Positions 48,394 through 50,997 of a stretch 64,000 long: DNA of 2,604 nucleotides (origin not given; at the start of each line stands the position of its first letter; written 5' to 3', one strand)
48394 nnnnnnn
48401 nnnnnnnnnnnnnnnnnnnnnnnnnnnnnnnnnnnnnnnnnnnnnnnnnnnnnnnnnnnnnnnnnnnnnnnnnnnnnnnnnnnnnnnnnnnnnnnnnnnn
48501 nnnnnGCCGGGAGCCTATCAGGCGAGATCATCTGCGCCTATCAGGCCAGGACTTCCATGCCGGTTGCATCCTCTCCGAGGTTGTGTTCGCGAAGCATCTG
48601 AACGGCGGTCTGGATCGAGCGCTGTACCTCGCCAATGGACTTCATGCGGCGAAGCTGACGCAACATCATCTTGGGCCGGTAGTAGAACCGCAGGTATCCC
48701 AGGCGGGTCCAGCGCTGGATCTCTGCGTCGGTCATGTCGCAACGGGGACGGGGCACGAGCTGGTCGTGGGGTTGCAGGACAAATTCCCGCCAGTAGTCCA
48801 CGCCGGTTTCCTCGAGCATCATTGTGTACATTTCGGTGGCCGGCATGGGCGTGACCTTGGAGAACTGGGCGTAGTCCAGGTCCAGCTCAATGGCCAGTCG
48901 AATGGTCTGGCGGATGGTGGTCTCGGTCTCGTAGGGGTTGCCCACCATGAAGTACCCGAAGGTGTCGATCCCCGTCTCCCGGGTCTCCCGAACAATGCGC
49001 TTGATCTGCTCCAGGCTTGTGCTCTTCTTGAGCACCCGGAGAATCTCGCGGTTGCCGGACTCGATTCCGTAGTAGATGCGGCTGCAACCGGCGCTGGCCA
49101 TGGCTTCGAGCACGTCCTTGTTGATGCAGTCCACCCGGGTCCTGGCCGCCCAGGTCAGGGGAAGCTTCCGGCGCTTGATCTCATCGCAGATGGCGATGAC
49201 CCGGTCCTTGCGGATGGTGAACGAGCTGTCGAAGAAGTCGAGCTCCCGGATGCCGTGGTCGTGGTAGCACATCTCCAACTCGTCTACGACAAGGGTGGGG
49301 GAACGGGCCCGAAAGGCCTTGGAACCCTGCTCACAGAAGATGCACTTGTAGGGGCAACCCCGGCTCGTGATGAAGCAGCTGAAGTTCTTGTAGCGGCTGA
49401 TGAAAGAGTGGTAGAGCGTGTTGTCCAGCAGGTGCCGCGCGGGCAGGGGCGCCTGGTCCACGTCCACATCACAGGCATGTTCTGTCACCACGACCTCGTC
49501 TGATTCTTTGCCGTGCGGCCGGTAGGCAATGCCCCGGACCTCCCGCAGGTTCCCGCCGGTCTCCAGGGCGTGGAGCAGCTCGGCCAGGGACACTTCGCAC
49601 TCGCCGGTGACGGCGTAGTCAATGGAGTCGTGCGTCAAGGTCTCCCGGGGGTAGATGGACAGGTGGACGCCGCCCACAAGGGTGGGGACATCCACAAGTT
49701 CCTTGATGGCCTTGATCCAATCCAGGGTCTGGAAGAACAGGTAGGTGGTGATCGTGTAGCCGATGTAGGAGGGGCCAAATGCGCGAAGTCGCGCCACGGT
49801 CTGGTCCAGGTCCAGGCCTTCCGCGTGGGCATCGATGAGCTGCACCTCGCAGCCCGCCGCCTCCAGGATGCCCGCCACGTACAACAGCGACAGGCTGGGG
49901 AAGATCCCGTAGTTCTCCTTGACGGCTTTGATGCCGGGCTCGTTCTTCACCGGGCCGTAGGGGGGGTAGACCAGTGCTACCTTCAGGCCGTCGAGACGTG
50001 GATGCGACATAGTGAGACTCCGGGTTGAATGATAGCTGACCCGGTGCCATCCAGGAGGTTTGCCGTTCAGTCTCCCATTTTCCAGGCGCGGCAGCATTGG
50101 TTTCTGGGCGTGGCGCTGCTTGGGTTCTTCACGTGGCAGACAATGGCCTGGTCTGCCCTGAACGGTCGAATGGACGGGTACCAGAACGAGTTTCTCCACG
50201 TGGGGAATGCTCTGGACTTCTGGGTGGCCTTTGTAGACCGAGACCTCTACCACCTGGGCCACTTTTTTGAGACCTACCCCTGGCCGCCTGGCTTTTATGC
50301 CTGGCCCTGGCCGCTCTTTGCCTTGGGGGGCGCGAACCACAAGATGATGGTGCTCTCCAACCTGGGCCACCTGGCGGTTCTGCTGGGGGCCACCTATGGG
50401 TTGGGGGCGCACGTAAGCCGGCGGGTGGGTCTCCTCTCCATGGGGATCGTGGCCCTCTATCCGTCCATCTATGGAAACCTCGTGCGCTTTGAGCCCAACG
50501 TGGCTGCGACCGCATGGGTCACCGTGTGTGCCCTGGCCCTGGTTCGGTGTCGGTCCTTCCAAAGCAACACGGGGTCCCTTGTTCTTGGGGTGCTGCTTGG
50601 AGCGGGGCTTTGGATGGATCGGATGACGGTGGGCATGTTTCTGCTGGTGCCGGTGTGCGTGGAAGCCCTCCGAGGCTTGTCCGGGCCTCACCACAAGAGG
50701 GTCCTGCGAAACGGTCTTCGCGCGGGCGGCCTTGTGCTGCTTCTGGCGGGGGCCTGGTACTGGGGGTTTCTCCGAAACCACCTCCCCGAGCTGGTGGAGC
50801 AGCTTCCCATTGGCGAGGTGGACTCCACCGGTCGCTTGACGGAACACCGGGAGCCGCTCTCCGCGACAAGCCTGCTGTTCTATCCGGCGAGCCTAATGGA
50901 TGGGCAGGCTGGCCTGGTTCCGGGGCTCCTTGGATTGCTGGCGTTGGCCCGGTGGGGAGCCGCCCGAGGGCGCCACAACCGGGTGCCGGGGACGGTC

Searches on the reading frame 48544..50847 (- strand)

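Call 72: search_protein_families(library=pfam, proteins=[window:48544-50847:-], max_evalue=0.0001)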
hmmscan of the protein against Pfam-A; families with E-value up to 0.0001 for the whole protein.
window:48544-50847:- (768 aa): 2 families
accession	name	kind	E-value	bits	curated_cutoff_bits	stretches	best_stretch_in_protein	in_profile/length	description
PF04055.27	Radical_SAM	-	4.4e-22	79.4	29.5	1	493-652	2-166/166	Radical SAM superfamily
PF02310.24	B12-binding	-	1.7e-18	67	32.1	1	313-424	9-120/121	B12 binding domain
